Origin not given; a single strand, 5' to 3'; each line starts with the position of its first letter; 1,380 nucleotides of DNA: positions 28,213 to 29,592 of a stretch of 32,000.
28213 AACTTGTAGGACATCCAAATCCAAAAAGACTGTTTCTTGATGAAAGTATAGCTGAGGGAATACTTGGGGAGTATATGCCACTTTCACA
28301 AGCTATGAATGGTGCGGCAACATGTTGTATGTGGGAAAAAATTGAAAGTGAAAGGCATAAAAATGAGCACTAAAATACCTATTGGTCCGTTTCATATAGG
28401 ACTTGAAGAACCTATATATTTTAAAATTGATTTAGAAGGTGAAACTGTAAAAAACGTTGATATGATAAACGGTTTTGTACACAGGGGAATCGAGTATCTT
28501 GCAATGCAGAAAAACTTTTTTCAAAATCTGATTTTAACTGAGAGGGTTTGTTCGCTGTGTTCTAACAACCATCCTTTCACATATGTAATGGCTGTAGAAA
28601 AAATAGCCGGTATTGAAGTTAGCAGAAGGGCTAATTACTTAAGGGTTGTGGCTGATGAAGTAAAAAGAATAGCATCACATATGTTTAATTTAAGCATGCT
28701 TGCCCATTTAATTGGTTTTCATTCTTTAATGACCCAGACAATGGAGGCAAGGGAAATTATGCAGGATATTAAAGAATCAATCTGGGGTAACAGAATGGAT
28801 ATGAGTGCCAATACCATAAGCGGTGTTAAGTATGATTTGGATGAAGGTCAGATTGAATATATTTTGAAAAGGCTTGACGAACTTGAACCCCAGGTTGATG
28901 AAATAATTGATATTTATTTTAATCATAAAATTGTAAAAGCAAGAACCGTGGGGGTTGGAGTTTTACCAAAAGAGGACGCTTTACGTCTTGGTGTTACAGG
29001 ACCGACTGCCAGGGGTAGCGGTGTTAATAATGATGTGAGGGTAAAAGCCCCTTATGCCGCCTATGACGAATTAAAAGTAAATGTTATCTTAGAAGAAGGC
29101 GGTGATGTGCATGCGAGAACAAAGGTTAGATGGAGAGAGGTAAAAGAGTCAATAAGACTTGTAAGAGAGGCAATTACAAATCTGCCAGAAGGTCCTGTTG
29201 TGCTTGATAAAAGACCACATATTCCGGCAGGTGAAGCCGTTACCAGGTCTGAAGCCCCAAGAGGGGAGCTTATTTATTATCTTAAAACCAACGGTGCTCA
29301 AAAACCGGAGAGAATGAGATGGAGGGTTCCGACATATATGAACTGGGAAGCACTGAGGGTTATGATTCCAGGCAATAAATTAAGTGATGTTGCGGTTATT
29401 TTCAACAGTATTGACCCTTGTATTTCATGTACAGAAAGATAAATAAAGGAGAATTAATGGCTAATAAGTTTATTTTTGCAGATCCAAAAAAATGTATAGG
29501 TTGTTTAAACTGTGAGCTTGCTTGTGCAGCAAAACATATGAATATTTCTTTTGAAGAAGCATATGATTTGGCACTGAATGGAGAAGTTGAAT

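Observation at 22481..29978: Coo-type (M-K-L-X-U-H) group 4 [NiFe]-hydrogenase operon with a CooF-like polyferredoxin but no CO dehydrogenase or formate dehydrogenase partner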

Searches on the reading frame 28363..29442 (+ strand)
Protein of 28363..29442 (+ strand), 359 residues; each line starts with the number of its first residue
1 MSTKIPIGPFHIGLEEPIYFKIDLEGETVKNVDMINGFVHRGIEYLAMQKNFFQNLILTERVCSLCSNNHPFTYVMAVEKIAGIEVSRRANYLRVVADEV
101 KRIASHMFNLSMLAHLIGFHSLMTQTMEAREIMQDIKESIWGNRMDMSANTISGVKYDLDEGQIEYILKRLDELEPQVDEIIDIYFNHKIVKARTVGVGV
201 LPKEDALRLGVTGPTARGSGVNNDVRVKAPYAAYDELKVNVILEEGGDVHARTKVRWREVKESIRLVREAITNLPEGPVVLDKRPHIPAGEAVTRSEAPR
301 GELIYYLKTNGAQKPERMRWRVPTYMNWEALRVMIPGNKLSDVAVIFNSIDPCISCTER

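Call 4: search_protein_families(library=pfam, proteins=[window:28363-29442:+])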
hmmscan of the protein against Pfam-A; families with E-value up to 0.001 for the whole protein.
window:28363-29442:+ (359 aa): 2 families
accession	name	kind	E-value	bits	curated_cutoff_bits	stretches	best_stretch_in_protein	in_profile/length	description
PF00346.24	Complex1_49kDa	-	2.1e-67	227.5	24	2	117-284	2-169/271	Respiratory-chain NADH dehydrogenase, 49 Kd subunit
PF00374.24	NiFeSe_Hases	-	5.6e-09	35.9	25.8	1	41-138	1-101/508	Nickel-dependent hydrogenase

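Call 5: search_protein_families(library=ncbifam, proteins=[window:28363-29442:+])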
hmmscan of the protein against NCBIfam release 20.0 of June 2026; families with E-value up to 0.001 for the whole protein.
window:28363-29442:+ (359 aa): 14 families
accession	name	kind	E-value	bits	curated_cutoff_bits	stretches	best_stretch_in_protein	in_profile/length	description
NF004739.1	PRK06075.1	equivalog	3.6e-96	322.3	360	2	4-283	2-281/384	NADH-quinone oxidoreductase subunit D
NF040602.1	F420_dehyd_FpoD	exception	1.5e-81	274.3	600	1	5-359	10-372/372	F420H2 dehydrogenase subunit FpoD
TIGR01962.1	NuoD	equivalog_domain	5.2e-81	272.5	459.35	2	6-284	6-284/386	NADH dehydrogenase (quinone) subunit D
NF008974.0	PRK12322.1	equivalog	8.5e-75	252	522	1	6-353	10-360/366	NADH-quinone oxidoreductase subunit D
NF009808.0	PRK13292.1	equivalog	5.5e-70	236.2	1156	2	6-282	411-687/791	NADH-quinone oxidoreductase subunit B/C/D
NF008728.0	PRK11742.1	equivalog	7.6e-60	202.9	840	2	7-282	219-494/598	NADH-quinone oxidoreductase subunit C/D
NF005649.0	PRK07415.1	equivalog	5.2e-56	190.4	583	2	5-279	13-288/394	NAD(P)H-quinone oxidoreductase subunit H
TIGR03295.1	frhA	equivalog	7e-14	51.6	392.5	1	28-186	28-193/412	coenzyme F420 hydrogenase subunit alpha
NF033181.1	NiFeSe_hydrog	equivalog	6.1e-10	38.6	600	1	21-115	19-112/507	nickel-dependent hydrogenase large subunit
NF045518.1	H2_NiFeSe_large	exception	6.4e-09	35.1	780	1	20-116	18-113/485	NiFeSe hydrogenase large subunit HysA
NF040828.1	sulfhyd_ShyA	equivalog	1.2e-08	34.3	700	1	24-126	21-125/415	NAD(P)-dependent hydrogenase/sulfhydrogenase 2 subunit alpha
NF040832.1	sulfhyd_HydA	equivalog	1.9e-08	33.9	880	1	25-137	24-139/426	NADPH-dependent hydrogenase/sulfhydrogenase 1 subunit alpha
NF007778.0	PRK10467.1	equivalog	5.3e-07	28.3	969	1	20-136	19-137/567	hydrogenase 2 large subunit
NF007550.0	PRK10170.1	equivalog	1.3e-05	23.8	1101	1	25-116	38-129/597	Ni/Fe-hydrogenase large subunit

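Call 6: find_homologous_proteins(query=window:28363-29442:+)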
Query window:28363-29442:+ (359 aa): 1600 proteins with E <= 0.001 among 6362 candidates; the best 120 are listed.
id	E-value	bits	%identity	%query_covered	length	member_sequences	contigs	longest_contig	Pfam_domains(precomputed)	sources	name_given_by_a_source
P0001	1.9e-239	811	100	100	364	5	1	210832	PF00374.25,PF00346.25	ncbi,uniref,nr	ncbi:conserved hypothetical protein [Lebetimonas natsushimae]|uniref:NADH-quinone oxidoreductase sub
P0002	1.2e-224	763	93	100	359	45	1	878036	PF00374.25,PF00346.25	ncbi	ncbi:hydrogenase large subunit [Nautilia lithotrophica]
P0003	1.7e-215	733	88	100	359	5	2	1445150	PF00374.25,PF00346.25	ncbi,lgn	ncbi:nickel-dependent hydrogenase large subunit [Caminibacter profundus]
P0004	2.1e-214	729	90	99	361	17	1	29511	PF00374.25,PF00346.25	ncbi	-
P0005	4.6e-214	728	88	100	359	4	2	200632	PF00374.25,PF00346.25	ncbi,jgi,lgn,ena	-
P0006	5.8e-213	724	87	100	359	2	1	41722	PF00374.25,PF00346.25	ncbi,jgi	ncbi:MAG: nickel-dependent hydrogenase large subunit [Nautiliaceae bacterium]|jgi:Ni,Fe-hydrogenase 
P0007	5.1e-212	721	88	100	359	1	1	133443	PF00374.25,PF00346.25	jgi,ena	-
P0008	9.3e-210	714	87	100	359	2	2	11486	PF00374.25,PF00346.25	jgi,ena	jgi:Ni,Fe-hydrogenase III large subunit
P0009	1.0e-204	697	84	99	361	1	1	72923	PF00374.25,PF00346.25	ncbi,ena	-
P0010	3.1e-203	692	81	100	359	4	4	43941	PF00374.25,PF00346.25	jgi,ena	-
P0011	5.8e-198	675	81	100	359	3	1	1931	PF00374.25,PF00346.25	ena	-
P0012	1.0e-194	664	80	100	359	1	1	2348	PF00374.25,PF00346.25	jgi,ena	-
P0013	2.2e-194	663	81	100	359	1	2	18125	PF00374.25,PF00346.25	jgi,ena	-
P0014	1.2e-189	648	76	100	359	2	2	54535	PF00374.25,PF00346.25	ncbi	ncbi:hydrogenase large subunit [Hydrogenimonas sp.]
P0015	1.0e-170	585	69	99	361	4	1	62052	PF00374.25,PF00346.25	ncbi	ncbi:hydrogenase large subunit [Desulfolithobacter sp.]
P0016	1.5e-166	572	67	99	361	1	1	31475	PF00374.25,PF00346.25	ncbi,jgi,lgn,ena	-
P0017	5.6e-166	570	67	99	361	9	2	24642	PF00374.25,PF00346.25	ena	-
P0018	1.7e-163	562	66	99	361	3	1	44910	PF00374.25,PF00346.25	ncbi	-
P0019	4.1e-163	560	68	100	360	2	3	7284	PF00374.25,PF00346.25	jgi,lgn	-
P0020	1.7e-161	555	68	100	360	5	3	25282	PF00374.25,PF00346.25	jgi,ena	jgi:Ni,Fe-hydrogenase III large subunit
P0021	1.0e-160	553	66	100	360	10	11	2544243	PF00374.25,PF00346.25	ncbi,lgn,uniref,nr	ncbi:nickel-dependent hydrogenase large subunit [Hydrogenimonas thermophila]|uniref:hydrogenase larg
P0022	3.4e-160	551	65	100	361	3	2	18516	PF00374.25,PF00346.25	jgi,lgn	jgi:Ni,Fe-hydrogenase III large subunit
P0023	5.2e-160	550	64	100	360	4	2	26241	PF00374.25,PF00346.25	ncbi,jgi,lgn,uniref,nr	ncbi:nickel-dependent hydrogenase large subunit [Desulforamulus putei]|uniref:Ni,Fe-hydrogenase III 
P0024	2.4e-159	548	65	100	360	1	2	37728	PF00374.25,PF00346.25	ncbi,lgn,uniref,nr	ncbi:nickel-dependent hydrogenase large subunit [Calderihabitans maritimus]|uniref:NADH dehydrogenas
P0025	2.4e-159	548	66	99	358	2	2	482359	PF00374.25,PF00346.25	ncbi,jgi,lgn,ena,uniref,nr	ncbi:carbon monoxide-induced hydrogenase [Caminibacter mediatlanticus]|uniref:Carbon monoxide-induce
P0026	2.2e-158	545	63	100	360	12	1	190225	PF00374.25,PF00346.25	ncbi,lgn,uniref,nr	ncbi:NADH dehydrogenase (ubiquinone) [Thermosinus carboxydivorans Nor1]|uniref:NADH dehydrogenase (U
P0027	6.4e-158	543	64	100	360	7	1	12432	PF00374.25,PF00346.25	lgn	-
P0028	1.2e-157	542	66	100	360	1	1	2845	PF00374.25,PF00346.25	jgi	-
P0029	4.5e-157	541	66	100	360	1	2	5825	PF00374.25,PF00346.25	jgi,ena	-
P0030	6.2e-157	540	66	100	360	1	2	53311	PF00374.25,PF00346.25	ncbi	-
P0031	1.2e-156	539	64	100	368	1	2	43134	PF00374.25,PF00346.25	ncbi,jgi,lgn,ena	-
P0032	2.9e-156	538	66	100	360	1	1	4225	PF00374.25,PF00346.25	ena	-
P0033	3.0e-156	538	65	100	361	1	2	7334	PF00374.25,PF00346.25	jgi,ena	-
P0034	5.8e-156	537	66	100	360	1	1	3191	PF00374.25,PF00346.25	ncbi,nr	ncbi:MAG TPA: carbon monoxide-induced hydrogenase [Sulfurovum sp.]|nr:carbon monoxide-induced hydrog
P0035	1.0e-155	536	63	100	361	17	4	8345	PF00374.25,PF00346.25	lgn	-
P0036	2.2e-155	535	63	100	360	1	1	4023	PF00374.25,PF00346.25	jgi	jgi:Ni,Fe-hydrogenase III large subunit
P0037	4.7e-155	534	63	100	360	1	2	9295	PF00374.25,PF00346.25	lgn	-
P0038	9.1e-155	533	62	99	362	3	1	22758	PF00374.25,PF00346.25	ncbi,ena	-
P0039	9.2e-155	533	63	100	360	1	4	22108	PF00374.25,PF00346.25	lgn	-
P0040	1.2e-153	529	65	100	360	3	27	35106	PF00374.25,PF00346.25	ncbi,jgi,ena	jgi:Ni,Fe-hydrogenase III large subunit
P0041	1.3e-153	529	63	99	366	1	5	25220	PF00374.25,PF00346.25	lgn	-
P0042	3.7e-153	528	64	100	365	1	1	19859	PF00374.25,PF00346.25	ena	-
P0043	5.5e-153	527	60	100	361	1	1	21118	PF00374.25,PF00346.25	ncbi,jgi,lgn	ncbi:MAG: ech hydrogenase subunit E [Sulfurimonas sp.]|jgi:ech hydrogenase subunit E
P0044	6.2e-153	527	64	100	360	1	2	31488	PF00374.25,PF00346.25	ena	-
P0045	6.3e-153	527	62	100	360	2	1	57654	PF00374.25,PF00346.25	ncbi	-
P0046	8.5e-153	527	62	100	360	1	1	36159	PF00374.25,PF00346.25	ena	-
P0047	8.5e-153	527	63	100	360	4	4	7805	PF00374.25,PF00346.25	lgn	-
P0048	1.5e-152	526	62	100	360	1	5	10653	PF00374.25,PF00346.25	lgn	-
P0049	3.7e-152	524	64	100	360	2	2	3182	PF00374.25,PF00346.25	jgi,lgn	-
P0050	8.1e-152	523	63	100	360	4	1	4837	PF00374.25,PF00346.25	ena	-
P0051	9.1e-152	523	64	100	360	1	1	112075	PF00374.25,PF00346.25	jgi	-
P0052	1.2e-151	523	63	100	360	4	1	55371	PF00374.25,PF00346.25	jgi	jgi:ech hydrogenase subunit E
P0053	1.5e-151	522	64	100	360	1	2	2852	PF00374.25,PF00346.25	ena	-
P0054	2.1e-151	522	63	100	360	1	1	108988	PF00374.25,PF00346.25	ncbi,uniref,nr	ncbi:nickel-dependent hydrogenase large subunit [Desulfohalobiaceae bacterium Ax17]|uniref:hydrogena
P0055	2.7e-151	522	64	100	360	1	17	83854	PF00374.25,PF00346.25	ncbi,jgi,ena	jgi:Ni,Fe-hydrogenase III large subunit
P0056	3.1e-151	521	63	100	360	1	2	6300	PF00374.25,PF00346.25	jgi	jgi:ech hydrogenase subunit E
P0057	6.4e-151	520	64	100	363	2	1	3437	PF00374.25,PF00346.25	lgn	-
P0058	1.2e-150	519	64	100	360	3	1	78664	PF00374.25,PF00346.25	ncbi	-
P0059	1.5e-150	519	64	100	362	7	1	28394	PF00374.25,PF00346.25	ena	-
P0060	1.6e-150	519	62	100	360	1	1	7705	PF00374.25,PF00346.25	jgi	jgi:ech hydrogenase subunit E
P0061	1.8e-150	519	64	100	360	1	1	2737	PF00374.25,PF00346.25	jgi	-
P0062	1.9e-150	519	64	100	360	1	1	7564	PF00374.25,PF00346.25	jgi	-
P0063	4.6e-150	518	62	100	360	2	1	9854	PF00374.25,PF00346.25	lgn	-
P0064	4.8e-150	517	64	100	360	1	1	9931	PF00374.25,PF00346.25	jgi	-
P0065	5.4e-150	517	62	100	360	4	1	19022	PF00374.25,PF00346.25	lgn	-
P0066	6.7e-150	517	61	100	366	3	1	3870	PF00374.25,PF00346.25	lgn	-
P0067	1.5e-149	516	63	100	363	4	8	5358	PF00374.25,PF00346.25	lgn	-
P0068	2.0e-149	515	64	100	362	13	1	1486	PF00374.25,PF00346.25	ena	-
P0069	2.2e-149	515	63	100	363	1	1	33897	PF00374.25,PF00346.25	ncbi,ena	-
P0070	4.0e-149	514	62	100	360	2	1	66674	PF00374.25,PF00346.25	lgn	-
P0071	4.5e-149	514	59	100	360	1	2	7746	PF00374.25,PF00346.25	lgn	-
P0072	4.7e-149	514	61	100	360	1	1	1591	PF00374.25,PF00346.25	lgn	-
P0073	8.4e-149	513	61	99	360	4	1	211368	PF00374.25,PF00346.25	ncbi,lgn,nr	ncbi:MAG TPA: nickel-dependent hydrogenase large subunit [Clostridia bacterium]|nr:nickel-dependent 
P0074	8.8e-149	513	63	100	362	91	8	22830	PF00374.25,PF00346.25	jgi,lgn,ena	-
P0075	1.1e-148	513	61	100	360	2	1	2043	PF00374.25,PF00346.25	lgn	-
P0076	1.1e-148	513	60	100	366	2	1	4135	PF00374.25,PF00346.25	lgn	-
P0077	1.3e-148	513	64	99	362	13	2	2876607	PF00374.25,PF00346.25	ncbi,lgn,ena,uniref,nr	ncbi:hydrogenase large subunit [Sulfurospirillum diekertiae]|uniref:ECH-like hydrogenase large subun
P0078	1.7e-148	512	63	100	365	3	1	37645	PF00374.25,PF00346.25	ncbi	-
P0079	2.0e-148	512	63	100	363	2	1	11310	PF00374.25,PF00346.25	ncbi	-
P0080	2.7e-148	512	63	100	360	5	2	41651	PF00374.25,PF00346.25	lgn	-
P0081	2.8e-148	512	63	100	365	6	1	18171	PF00374.25,PF00346.25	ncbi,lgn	-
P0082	3.1e-148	512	62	100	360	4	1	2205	PF00374.25,PF00346.25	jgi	jgi:ech hydrogenase subunit E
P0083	3.1e-148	512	62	99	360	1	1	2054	PF00374.25,PF00346.25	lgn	-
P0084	3.4e-148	511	59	99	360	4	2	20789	PF00374.25,PF00346.25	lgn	-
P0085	3.5e-148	511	62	99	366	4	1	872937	PF00374.25,PF00346.25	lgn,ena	-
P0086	4.3e-148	511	61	100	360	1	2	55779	PF00374.25,PF00346.25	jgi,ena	-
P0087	5.4e-148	511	63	100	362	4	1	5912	PF00374.25,PF00346.25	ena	-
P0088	6.6e-148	510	62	100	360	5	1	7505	PF00374.25,PF00346.25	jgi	jgi:ech hydrogenase subunit E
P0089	9.5e-148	510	60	100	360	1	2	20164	PF00374.25,PF00346.25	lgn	-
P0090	1.0e-147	510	64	99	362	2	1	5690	PF00374.25,PF00346.25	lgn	-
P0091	1.2e-147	510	63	99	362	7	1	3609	PF00374.25,PF00346.25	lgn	-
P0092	1.9e-147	509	62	100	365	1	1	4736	PF00374.25,PF00346.25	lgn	-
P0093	2.9e-147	508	61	100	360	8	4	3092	PF00374.25,PF00346.25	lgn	-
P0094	3.4e-147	508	60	100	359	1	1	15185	PF00374.25,PF00346.25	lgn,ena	-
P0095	5.0e-147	508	59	99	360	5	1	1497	PF00374.25,PF00346.25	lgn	-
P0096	5.0e-147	508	61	100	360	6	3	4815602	PF00374.25,PF00346.25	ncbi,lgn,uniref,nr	ncbi:hydrogenase large subunit [Bacillus sp. 1NLA3E]|uniref:hydrogenase large subunit n=1 Tax=Bacill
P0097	6.0e-147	507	62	100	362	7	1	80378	PF00374.25,PF00346.25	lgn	-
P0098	6.4e-147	507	60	100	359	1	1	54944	PF00374.25,PF00346.25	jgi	-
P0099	7.6e-147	507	62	100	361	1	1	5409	PF00374.25,PF00346.25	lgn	-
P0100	7.8e-147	507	61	100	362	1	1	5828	PF00374.25,PF00346.25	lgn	-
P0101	9.3e-147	507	60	100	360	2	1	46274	PF00374.25,PF00346.25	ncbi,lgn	-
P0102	1.2e-146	506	62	100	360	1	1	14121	PF00374.25,PF00346.25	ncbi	-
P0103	1.3e-146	506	59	100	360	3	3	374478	PF00374.25,PF00346.25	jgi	jgi:ech hydrogenase subunit E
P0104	1.4e-146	506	61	100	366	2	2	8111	PF00374.25,PF00346.25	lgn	-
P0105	1.5e-146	506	60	99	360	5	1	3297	PF00374.25,PF00346.25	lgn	-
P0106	1.6e-146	506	61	100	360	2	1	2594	PF00374.25,PF00346.25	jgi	-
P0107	3.2e-146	505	61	100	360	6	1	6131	PF00374.25,PF00346.25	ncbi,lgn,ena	-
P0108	4.2e-146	505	62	100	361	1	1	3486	PF00374.25,PF00346.25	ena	-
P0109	4.3e-146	504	60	100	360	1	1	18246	PF00374.25,PF00346.25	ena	-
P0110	5.4e-146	504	58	100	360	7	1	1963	PF00374.25,PF00346.25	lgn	-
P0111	7.1e-146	504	60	99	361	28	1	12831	PF00374.25,PF00346.25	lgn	-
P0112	7.7e-146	504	62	100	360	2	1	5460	PF00374.25,PF00346.25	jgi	-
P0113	8.9e-146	503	62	100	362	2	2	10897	PF00374.25,PF00346.25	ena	-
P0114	1.2e-145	503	62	100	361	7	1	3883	PF00374.25,PF00346.25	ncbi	-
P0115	1.3e-145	503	63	99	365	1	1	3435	PF00374.25,PF00346.25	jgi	-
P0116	1.5e-145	503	63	100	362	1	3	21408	PF00374.25,PF00346.25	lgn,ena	-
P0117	2.2e-145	502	60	100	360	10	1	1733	PF00374.25,PF00346.25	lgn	-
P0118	2.2e-145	502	60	100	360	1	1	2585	PF00374.25,PF00346.25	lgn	-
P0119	3.5e-145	501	61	99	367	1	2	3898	PF00374.25,PF00346.25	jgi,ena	jgi:Ni,Fe-hydrogenase III large subunit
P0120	3.5e-145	501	61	99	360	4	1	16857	PF00374.25,PF00346.25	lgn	-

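Call 10: find_encoding_contigs(protein=P0001, flank=10000, max_places=3)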
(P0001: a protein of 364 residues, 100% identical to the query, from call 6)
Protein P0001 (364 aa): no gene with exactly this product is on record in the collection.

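Call 11: find_encoding_contigs(protein=P0002, flank=10000, max_places=3)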
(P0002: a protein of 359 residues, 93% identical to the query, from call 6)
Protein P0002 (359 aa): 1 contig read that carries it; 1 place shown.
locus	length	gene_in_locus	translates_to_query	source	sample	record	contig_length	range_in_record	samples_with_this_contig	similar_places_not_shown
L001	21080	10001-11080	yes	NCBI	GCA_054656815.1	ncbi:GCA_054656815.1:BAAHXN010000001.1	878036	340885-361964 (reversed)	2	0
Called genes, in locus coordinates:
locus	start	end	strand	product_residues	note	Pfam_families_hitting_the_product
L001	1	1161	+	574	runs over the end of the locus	PF00587:tRNA-synt_2b, PF04073:tRNA_edit, PF03129:HGTP_anticodon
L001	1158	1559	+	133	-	PF17013:Acetyltransf_15 (faint), PF00583:Acetyltransf_1, PF13673:Acetyltransf_10 (weak), PF13508:Acetyltransf_7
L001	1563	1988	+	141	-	PF04186:FxsA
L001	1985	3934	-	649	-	PF14827:dCache_3, PF00672:HAMP, PF00015:MCPsignal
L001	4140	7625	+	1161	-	PF00361:Proton_antipo_M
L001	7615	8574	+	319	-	PF00146:NADHdh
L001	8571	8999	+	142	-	PF01058:Oxidored_q6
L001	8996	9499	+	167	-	PF12838:Fer4_7 (weak), PF14697:Fer4_21 (faint), PF00037:Fer4, PF12837:Fer4_6 (weak), PF13237:Fer4_10 (faint), PF13187:Fer4_9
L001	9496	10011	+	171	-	PF00329:Complex1_30kDa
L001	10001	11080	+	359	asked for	PF00374:NiFeSe_Hases, PF00346:Complex1_49kDa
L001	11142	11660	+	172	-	PF13187:Fer4_9 (weak), PF13247:Fer4_11, PF14697:Fer4_21, PF12838:Fer4_7 (weak), PF12797:Fer4_2 (weak), PF00037:Fer4, PF12838:Fer4_7, PF13187:Fer4_9, +8 more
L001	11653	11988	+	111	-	PF01155:HypA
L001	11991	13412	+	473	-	PF14691:Fer4_20, PF01262:AlaDh_PNT_C (faint), PF01266:DAO (faint), PF07992:Pyr_redox_2, PF12831:FAD_oxidored (weak), PF13450:NAD_binding_8, PF13738:Pyr_redox_3, PF00070:Pyr_redox (weak), +2 more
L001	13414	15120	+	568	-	PF00890:FAD_binding_2, PF01266:DAO, PF01494:FAD_binding_3 (weak), PF01946:Thi4 (faint), PF03486:HI0933_like, PF07992:Pyr_redox_2 (faint), PF13450:NAD_binding_8 (weak), PF02910:Succ_DH_flav_C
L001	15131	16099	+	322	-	PF13085:Fer2_3, PF12838:Fer4_7 (weak), PF13183:Fer4_8, PF13187:Fer4_9 (weak), PF13237:Fer4_10 (weak), PF13534:Fer4_17 (weak)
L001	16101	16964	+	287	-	PF02754:CCG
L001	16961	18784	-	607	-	PF03382:DUF285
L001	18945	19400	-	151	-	-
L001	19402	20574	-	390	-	PF00072:Response_reg, PF00990:GGDEF, PF22335:Cas10-Cmr2_palm2 (faint)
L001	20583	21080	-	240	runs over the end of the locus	PF00994:MoCF_biosynth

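Call 13: find_related_loci(query=A1, collection=genome_contigs, flank=10000)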
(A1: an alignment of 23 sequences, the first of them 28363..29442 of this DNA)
Query A1 (359 aa) in genome_contigs; peptide patterns used: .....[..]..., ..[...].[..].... (x = any residue, [..] = any of these).
600 stretches matched a pattern (row limit reached: there are more); 583 encode a relative of the query (tblastn E <= 1e-3); the best 80 are kept; 80 distinct loci.
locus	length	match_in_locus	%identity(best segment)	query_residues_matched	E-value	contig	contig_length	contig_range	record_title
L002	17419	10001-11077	88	1-359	0e+0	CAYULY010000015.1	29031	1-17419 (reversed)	MAG TPA_asm: uncultured Nautiliales bacterium isolate binchicken_co380_102 genome assembly, contig: NODE_650_length_2903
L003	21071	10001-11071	87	3-359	0e+0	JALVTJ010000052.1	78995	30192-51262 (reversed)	MAG: Nautiliaceae bacterium isolate M1_metabat1_scaf2bin.023 M1_NODE_51_length_78995_cov_52.308490, whole genome shotgun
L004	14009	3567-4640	87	2-359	0e+0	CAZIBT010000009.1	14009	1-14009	MAG TPA_asm: uncultured Nautiliales bacterium isolate binchicken_co188_89 genome assembly, contig: NODE_3272_length_1400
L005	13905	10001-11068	67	4-359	7e-174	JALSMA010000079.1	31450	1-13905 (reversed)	MAG: Desulfobulbaceae bacterium isolate 355-202_metabat2_scaf2bin.066 355-202_scaffold_832_c1, whole genome shotgun sequ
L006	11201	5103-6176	66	2-359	5e-172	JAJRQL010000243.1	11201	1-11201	MAG: Deltaproteobacteria bacterium isolate Dive100_bin10.55 k141_902834, whole genome shotgun sequence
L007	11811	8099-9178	68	1-359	1e-171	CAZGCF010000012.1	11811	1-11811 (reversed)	MAG TPA_asm: uncultured Campylobacterales bacterium isolate binchicken_co291_189 genome assembly, contig: NODE_1559_leng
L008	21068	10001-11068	66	4-359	5e-171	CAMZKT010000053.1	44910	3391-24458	uncultured Desulfocapsa sp. isolate RB_MAG_00021 genome assembly, contig: RB_MAG_00021_000000000054, whole genome shotgu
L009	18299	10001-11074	65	2-359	6e-169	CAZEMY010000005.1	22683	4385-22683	MAG TPA_asm: uncultured Desulfobulbaceae bacterium isolate SRP345593_co1_94 genome assembly, contig: NODE_443_length_226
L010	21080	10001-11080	63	1-359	8e-165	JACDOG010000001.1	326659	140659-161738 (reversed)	MAG: Thermoanaerobacteraceae bacterium isolate GB_MAG15_131 c_000000000013, whole genome shotgun sequence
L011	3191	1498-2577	66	1-359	4e-172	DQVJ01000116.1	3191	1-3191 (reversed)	MAG TPA_asm: Sulfurovum sp. isolate SZUA-1512 k95_206313, whole genome shotgun sequence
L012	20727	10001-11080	63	1-359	2e-163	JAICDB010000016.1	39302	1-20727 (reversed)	MAG: Clostridiales bacterium isolate K_7_2_bin.50 scaffold_516, whole genome shotgun sequence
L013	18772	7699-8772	61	2-359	4e-159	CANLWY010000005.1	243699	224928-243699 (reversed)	uncultured Campylobacterales bacterium isolate 272-3Z.fasta genome assembly, contig: NODE_5, whole genome shotgun sequen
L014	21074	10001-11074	63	2-359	8e-159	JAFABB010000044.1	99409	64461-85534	MAG: Bacillota bacterium isolate OH_SBB_108 k127_265039, whole genome shotgun sequence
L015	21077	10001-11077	63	3-359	3e-158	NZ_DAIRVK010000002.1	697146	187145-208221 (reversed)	MAG: Sulfurospirillum sp. isolate CTOTU26098 NODE_2_length_697146_cov_26.318336, whole genome shotgun sequence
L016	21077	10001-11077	63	3-359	5e-157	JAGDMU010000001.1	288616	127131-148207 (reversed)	MAG: Proteobacteria bacterium isolate CTSoil_042 scaffold_13, whole genome shotgun sequence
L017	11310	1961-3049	63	1-359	2e-156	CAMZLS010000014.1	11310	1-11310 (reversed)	uncultured Helicobacteraceae bacterium isolate RB_MAG_00011 genome assembly, contig: RB_MAG_00011_000000000009, whole ge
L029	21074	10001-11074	59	2-359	2e-151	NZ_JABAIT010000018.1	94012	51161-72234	Bacillus sp. DNRA2 contig00018, whole genome shotgun sequence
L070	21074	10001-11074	56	2-359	2e-143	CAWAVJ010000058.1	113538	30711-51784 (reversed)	MAG: uncultured Alphaproteobacteria bacterium isolate MFD09567.bin.2.15 genome assembly, contig: contig_66812, whole gen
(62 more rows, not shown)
